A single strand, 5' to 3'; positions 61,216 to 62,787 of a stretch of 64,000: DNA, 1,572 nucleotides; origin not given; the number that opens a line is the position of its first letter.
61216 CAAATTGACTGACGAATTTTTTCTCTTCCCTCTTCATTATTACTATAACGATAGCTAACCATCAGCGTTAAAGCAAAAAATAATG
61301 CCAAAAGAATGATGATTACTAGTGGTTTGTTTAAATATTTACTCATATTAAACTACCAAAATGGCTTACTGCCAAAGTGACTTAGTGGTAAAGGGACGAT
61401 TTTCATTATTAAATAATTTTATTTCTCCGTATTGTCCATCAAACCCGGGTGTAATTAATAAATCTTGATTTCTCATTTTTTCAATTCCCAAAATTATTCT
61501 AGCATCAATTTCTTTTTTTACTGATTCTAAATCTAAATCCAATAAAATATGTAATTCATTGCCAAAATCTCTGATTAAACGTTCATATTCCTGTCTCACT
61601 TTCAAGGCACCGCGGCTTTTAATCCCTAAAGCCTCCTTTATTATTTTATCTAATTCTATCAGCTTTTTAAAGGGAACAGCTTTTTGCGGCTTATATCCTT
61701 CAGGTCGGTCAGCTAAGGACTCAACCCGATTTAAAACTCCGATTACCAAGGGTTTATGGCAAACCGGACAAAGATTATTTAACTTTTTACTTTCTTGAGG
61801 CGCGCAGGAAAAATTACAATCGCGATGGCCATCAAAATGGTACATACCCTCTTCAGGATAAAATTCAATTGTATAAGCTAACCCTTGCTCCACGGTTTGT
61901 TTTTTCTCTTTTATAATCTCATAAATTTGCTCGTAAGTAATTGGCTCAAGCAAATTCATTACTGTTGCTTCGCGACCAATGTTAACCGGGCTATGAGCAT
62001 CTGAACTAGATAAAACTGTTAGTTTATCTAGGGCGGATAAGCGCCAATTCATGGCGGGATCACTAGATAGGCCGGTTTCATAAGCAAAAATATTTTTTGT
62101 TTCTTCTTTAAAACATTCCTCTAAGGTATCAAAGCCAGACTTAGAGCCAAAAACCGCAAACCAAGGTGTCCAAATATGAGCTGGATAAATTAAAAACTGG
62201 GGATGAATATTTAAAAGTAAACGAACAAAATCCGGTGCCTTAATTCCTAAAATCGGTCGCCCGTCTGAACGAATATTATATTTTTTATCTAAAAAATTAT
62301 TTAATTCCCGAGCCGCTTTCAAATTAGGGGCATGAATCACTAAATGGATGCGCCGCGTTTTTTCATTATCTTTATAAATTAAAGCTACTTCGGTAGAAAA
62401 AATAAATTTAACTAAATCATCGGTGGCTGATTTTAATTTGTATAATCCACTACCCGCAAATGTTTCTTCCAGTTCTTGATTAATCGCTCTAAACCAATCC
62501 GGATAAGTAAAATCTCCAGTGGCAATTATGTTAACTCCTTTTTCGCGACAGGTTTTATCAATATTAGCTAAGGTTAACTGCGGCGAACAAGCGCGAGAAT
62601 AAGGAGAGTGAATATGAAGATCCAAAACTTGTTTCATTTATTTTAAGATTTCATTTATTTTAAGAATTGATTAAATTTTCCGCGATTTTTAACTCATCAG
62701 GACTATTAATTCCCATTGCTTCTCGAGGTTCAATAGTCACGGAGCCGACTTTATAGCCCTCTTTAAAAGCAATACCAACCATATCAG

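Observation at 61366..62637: Endonuclease Q-like deaminated-base endonuclease encoded next to recA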

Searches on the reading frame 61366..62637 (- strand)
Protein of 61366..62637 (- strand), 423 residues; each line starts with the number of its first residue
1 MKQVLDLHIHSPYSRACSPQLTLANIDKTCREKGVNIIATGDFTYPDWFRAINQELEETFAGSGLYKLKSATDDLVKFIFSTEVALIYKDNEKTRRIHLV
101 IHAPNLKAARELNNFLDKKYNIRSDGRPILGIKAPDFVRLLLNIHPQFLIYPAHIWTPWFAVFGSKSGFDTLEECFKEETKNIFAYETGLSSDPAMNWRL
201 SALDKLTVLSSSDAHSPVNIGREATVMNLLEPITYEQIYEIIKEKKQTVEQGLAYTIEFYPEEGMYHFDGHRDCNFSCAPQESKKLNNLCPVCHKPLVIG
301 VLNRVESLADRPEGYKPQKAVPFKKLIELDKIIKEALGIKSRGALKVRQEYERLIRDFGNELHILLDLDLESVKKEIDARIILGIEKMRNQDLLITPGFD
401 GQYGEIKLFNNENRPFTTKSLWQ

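Call 3: search_protein_families(library=pfam, proteins=[window:61366-62637:-], max_evalue=1)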
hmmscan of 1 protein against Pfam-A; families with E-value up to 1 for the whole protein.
window:61366-62637:- (423 aa): 2 families
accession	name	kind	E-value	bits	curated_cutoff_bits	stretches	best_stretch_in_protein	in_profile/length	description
PF13263.12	PHP_C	-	0.029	14.3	21.3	1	205-244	15-53/56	PHP-associated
PF23145.1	Zf_2nd_IFT121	-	0.32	11.1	25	1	273-297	21-44/45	IFT121, second zinc finger domain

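Call 4: search_protein_families(library=ncbifam, proteins=[window:61366-62637:-], max_evalue=1)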
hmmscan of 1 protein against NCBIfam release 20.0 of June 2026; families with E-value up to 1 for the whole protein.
window:61366-62637:- (423 aa): 4 families
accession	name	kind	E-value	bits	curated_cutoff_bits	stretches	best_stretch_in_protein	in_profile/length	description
TIGR00375.1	TIGR00375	hypoth_equivalog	1.9e-41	142.7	326.6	1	6-406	3-374/374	TIGR00375 family protein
NF038032.1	CehA_McbA_metalo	domain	0.012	15.1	80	1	205-263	169-227/315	CehA/McbA family metallohydrolase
NF006702.0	PRK09248.1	domain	0.071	12.6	264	0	206-250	186-229/246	PHP domain-containing protein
TIGR00373.1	TIGR00373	equivalog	0.1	12.1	149.5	1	232-295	76-136/162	transcription factor E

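Call 5: search_solved_structures(query=window:61366-62637:-, max_evalue=1, show_alignments=3)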
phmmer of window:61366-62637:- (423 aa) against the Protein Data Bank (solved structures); distinct sequences matched with E-value up to 1: 16.
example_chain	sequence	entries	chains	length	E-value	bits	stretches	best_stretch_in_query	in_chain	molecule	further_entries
5zb8_A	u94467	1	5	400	4.9e-45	157.6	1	6-408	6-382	PfuEndoQ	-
7k31_A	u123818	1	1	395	2.4e-44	155.3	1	6-408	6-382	Endonuclease Q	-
7k30_A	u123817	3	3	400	2.5e-44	155.3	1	6-408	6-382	Endonuclease Q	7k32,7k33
6sqo_A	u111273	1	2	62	0.1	14.9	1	268-302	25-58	E3 ubiquitin-protein ligase Mdm2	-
7ai0_AAA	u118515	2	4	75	0.1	14.9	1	267-302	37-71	E3 ubiquitin-protein ligase Mdm2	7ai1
2hdp_A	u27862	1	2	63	0.11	14.9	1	268-302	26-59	Ubiquitin-protein ligase E3 Mdm2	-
2vje_A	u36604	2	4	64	0.11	14.8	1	268-302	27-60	E3 UBIQUITIN-PROTEIN LIGASE MDM2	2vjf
6sqp_A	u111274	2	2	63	0.12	14.7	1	268-302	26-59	E3 ubiquitin-protein ligase Mdm2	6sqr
6sqr_D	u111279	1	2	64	0.12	14.6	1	268-302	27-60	E3 ubiquitin-protein ligase Mdm2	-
6sqs_A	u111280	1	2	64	0.12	14.6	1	268-302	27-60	E3 ubiquitin-protein ligase Mdm2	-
6sqp_C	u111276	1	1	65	0.13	14.6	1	268-302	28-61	E3 ubiquitin-protein ligase Mdm2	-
6sqr_A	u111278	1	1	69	0.14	14.5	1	268-302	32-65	E3 ubiquitin-protein ligase Mdm2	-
6sqp_B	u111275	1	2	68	0.15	14.4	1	268-302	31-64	E3 ubiquitin-protein ligase Mdm2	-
5mnj_C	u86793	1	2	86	0.22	13.8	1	268-302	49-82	E3 ubiquitin-protein ligase Mdm2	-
7ah2_AAA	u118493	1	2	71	0.3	13.4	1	268-302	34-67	E3 ubiquitin-protein ligase Mdm2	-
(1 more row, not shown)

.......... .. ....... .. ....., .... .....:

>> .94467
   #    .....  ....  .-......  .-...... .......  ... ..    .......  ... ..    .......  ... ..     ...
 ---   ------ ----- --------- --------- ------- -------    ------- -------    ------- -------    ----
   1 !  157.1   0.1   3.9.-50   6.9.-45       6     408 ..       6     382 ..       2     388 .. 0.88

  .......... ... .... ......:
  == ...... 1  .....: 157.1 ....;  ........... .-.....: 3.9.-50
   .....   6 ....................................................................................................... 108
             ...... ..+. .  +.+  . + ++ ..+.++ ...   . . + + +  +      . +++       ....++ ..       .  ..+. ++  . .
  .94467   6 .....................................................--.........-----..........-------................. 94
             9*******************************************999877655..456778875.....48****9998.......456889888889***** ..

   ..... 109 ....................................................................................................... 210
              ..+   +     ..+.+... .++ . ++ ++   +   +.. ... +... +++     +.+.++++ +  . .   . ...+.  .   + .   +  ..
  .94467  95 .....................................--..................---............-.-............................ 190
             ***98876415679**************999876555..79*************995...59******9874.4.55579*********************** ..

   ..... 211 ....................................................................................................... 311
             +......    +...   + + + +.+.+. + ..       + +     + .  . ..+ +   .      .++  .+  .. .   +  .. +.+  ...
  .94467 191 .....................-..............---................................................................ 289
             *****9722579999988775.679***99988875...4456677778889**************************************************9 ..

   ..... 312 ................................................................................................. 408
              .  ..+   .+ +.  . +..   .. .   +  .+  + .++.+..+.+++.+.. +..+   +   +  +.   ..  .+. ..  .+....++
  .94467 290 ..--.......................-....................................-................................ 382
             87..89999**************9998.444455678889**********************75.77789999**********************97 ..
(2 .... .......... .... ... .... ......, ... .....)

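Call 6: find_homologous_proteins(query=window:61366-62637:-, max_evalue=0.00001)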
Query window:61366-62637:- (423 aa): 7999 proteins with E <= 0.00001 among 8000 candidates; the best 120 are listed.
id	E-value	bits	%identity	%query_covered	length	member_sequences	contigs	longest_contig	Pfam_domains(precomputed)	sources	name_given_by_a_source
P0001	4.5e-275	930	93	100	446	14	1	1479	PF27218.1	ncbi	-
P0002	2.9e-245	832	85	100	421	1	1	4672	PF27218.1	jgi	-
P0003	7.1e-230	781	81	98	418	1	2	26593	PF27218.1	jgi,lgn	-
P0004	2.0e-211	721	75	98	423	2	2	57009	PF27218.1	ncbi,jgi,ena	ncbi:MAG: endonuclease Q family protein [Patescibacteria group bacterium]|jgi:uncharacterized protei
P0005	6.0e-211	719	75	98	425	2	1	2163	PF27218.1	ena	-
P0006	9.2e-211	718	74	100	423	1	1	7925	PF27218.1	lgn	-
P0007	1.7e-210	718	75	100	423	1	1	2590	PF27218.1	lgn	-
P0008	2.7e-210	717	74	98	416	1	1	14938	PF27218.1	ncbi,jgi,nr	ncbi:MAG TPA: endonuclease Q family protein [Candidatus Saccharimonadales bacterium]|nr:endonuclease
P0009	7.3e-210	716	76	97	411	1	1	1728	PF27218.1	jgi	jgi:uncharacterized protein (TIGR00375 family)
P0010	1.2e-209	715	71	100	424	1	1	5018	PF27218.1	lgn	-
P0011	3.4e-209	713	75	97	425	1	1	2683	PF27218.1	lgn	-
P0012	2.1e-208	711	72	97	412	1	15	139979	PF27218.1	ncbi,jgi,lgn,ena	jgi:uncharacterized protein (TIGR00375 family)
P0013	2.1e-208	711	74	100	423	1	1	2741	PF27218.1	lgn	-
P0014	5.0e-208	709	73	100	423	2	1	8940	PF27218.1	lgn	-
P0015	2.1e-207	707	73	100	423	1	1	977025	PF27218.1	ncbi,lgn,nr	ncbi:MAG: DNA helicase UvrD [Candidatus Falkowbacteria bacterium]|nr:MAG: DNA helicase UvrD [Candida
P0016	1.6e-206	704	71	100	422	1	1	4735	PF27218.1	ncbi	-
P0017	4.3e-206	703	73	98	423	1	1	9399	PF27218.1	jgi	jgi:uncharacterized protein (TIGR00375 family)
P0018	1.8e-205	701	72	98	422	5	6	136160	PF27218.1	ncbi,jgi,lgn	jgi:uncharacterized protein (TIGR00375 family)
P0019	1.3e-204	698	73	97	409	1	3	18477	PF27218.1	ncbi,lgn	-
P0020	1.8e-204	698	70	100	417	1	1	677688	PF27218.1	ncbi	-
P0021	3.0e-204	697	71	100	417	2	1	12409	PF27218.1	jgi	-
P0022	4.1e-204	697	72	100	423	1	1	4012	PF27218.1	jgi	jgi:uncharacterized protein (TIGR00375 family)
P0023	4.4e-203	693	71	98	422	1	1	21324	PF27218.1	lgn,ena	-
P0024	1.7e-202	691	73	97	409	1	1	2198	PF27218.1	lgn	-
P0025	7.7e-202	689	71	97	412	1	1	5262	PF27218.1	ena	-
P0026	9.9e-202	689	71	98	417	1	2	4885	PF27218.1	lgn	-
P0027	1.7e-201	688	72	97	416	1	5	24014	PF27218.1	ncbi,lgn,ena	-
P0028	1.7e-201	688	68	100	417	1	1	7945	PF27218.1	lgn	-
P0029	4.1e-201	687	72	97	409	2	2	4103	PF27218.1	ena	-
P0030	5.2e-201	686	72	97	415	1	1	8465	PF27218.1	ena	-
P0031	1.1e-200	685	70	98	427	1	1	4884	PF27218.1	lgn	-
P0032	3.0e-200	684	71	100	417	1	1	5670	PF27218.1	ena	-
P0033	3.6e-200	684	71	98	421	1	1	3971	PF27218.1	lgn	-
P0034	4.8e-200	683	71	100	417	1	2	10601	PF27218.1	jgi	-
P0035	1.9e-199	681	70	100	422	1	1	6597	PF27218.1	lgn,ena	-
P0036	3.0e-199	681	70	100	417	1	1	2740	PF27218.1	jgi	-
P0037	4.7e-199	680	70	100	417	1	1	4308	PF27218.1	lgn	-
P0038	5.8e-199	680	72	97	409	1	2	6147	PF27218.1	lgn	-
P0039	5.9e-199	680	70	98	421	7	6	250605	PF27218.1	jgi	jgi:uncharacterized protein (TIGR00375 family)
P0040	8.1e-199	679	70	98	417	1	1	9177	PF27218.1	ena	-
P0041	1.2e-198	679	70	100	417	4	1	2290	PF27218.1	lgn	-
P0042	2.7e-198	677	72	100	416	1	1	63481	PF27218.1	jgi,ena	-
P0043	3.0e-198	677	71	100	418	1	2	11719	PF27218.1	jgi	jgi:uncharacterized protein (TIGR00375 family)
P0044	3.7e-198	677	70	98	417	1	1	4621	PF27218.1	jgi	-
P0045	3.7e-198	677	70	100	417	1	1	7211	PF27218.1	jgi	jgi:uncharacterized protein (TIGR00375 family)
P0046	4.6e-198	677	71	100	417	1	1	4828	PF27218.1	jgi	jgi:uncharacterized protein (TIGR00375 family)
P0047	5.7e-198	676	70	100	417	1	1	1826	PF27218.1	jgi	jgi:uncharacterized protein (TIGR00375 family)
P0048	5.7e-198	676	69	100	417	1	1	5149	PF27218.1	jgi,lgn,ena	jgi:uncharacterized protein (TIGR00375 family)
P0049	1.0e-197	676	71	98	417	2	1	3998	PF27218.1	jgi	-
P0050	1.2e-197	675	69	98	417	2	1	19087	PF27218.1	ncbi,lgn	-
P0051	1.4e-197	675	69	100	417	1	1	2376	PF27218.1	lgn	-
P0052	1.5e-197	675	70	97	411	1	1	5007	PF27218.1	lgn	-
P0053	1.5e-197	675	70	100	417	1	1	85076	PF27218.1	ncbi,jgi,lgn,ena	ncbi:MAG: endonuclease Q family protein [Patescibacteria group bacterium]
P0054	1.5e-197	675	70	100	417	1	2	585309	PF27218.1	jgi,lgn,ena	-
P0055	1.9e-197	675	71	100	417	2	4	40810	PF27218.1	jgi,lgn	-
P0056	2.1e-197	674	69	100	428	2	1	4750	PF27218.1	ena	-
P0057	6.3e-197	673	72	100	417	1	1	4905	PF27218.1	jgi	jgi:uncharacterized protein (TIGR00375 family)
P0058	6.8e-197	673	70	97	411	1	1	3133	PF27218.1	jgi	jgi:uncharacterized protein (TIGR00375 family)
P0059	7.6e-197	673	72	97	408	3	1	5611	PF27218.1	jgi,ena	-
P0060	8.4e-197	672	72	97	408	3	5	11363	PF27218.1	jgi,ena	-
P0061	9.2e-197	672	70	98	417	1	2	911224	PF27218.1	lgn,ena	-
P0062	1.3e-196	672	71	98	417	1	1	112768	PF27218.1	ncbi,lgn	-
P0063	1.3e-196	672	69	100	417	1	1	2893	PF27218.1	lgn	-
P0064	1.4e-196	672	70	100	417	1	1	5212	PF27218.1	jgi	jgi:uncharacterized protein (TIGR00375 family)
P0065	2.3e-196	671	69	98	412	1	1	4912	PF27218.1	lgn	-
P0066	2.7e-196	671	71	98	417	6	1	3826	PF27218.1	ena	-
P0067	2.8e-196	671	69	100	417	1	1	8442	PF27218.1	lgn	-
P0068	3.3e-196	671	69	98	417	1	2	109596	PF27218.1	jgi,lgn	jgi:uncharacterized protein (TIGR00375 family)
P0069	3.7e-196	670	69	100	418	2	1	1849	PF27218.1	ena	-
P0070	4.6e-196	670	70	98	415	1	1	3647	PF27218.1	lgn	-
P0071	7.1e-196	669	70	100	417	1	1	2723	PF27218.1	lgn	-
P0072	1.1e-195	669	69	98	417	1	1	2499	PF27218.1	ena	-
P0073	1.4e-195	668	69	100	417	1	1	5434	PF27218.1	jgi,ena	-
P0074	2.6e-195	668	70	98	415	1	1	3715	PF27218.1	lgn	-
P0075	3.8e-195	667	68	100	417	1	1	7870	PF27218.1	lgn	-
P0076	3.9e-195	667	69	100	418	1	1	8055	PF27218.1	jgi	jgi:uncharacterized protein (TIGR00375 family)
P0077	5.6e-195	666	68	100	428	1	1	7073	PF27218.1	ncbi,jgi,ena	-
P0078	6.5e-195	666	69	100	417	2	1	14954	PF27218.1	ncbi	-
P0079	6.6e-195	666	68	100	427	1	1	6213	PF27218.1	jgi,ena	-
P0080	7.2e-195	666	67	100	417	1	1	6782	PF27218.1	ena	-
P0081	7.7e-195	666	68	100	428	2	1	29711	PF27218.1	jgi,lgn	-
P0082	7.8e-195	666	70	100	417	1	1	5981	PF27218.1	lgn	-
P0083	8.4e-195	666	71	97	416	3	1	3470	PF27218.1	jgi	jgi:uncharacterized protein (TIGR00375 family)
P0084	8.6e-195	666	68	100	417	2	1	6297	PF27218.1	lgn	-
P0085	1.3e-194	665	69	98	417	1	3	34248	PF27218.1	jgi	-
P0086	1.4e-194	665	68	100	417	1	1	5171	PF27218.1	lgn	-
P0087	1.8e-194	665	67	100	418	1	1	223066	PF27218.1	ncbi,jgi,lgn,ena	ncbi:MAG: endonuclease Q family protein [Patescibacteria group bacterium]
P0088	2.0e-194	665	69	100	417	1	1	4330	PF27218.1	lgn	-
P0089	3.3e-194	664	71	100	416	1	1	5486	PF27218.1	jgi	-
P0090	3.8e-194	664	72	97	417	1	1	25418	PF27218.1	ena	-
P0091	4.5e-194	664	67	100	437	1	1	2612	PF27218.1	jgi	jgi:uncharacterized protein (TIGR00375 family)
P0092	4.8e-194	663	68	98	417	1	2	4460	PF27218.1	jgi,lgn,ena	-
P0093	4.8e-194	663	68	100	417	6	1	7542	PF27218.1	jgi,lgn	-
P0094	6.3e-194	663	70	100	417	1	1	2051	PF27218.1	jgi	jgi:uncharacterized protein (TIGR00375 family)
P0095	7.6e-194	663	71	100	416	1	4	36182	PF27218.1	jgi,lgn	-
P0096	8.4e-194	663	70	100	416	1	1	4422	PF27218.1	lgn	-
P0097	9.3e-194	662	68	98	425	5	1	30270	PF27218.1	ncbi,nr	ncbi:MAG: endonuclease Q family protein [bacterium]|nr:endonuclease Q family protein [bacterium]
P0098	1.0e-193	662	68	100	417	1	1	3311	PF27218.1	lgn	-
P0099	1.8e-193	661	67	100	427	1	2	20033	PF27218.1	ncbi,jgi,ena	-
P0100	2.1e-193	661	67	100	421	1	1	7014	PF27218.1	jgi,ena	-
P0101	2.2e-193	661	68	100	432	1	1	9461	PF27218.1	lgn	-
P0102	2.4e-193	661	68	100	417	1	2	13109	PF27218.1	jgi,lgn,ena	-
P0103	2.8e-193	661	69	97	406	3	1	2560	PF27218.1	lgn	-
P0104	3.2e-193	661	69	100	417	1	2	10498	PF27218.1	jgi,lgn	-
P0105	4.4e-193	660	64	100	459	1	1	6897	PF27218.1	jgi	jgi:PHP family Zn ribbon phosphoesterase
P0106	6.8e-193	660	67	100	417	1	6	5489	PF27218.1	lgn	-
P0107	1.1e-192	659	69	100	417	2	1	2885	PF27218.1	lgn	-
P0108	1.2e-192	659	70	98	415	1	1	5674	PF27218.1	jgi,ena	-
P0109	1.2e-192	659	70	97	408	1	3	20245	PF27218.1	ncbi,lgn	ncbi:MAG: endonuclease Q family protein [Patescibacteria group bacterium]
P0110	1.7e-192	658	69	100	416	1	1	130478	PF27218.1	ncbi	-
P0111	1.7e-192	658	69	97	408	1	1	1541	PF27218.1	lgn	-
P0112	2.0e-192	658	70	98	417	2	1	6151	PF27218.1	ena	-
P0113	2.2e-192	658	68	98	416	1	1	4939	PF27218.1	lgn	-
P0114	2.2e-192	658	67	100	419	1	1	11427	PF27218.1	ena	-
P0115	2.3e-192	658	67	100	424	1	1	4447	PF27218.1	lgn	-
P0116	3.0e-192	657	67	100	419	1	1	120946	PF27218.1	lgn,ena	-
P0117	3.1e-192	657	67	100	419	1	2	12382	PF27218.1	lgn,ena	-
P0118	3.2e-192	657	67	100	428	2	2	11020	PF27218.1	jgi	-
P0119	3.2e-192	657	69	98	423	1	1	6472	PF27218.1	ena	-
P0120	3.8e-192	657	68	100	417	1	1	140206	PF27218.1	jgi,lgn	jgi:uncharacterized protein (TIGR00375 family)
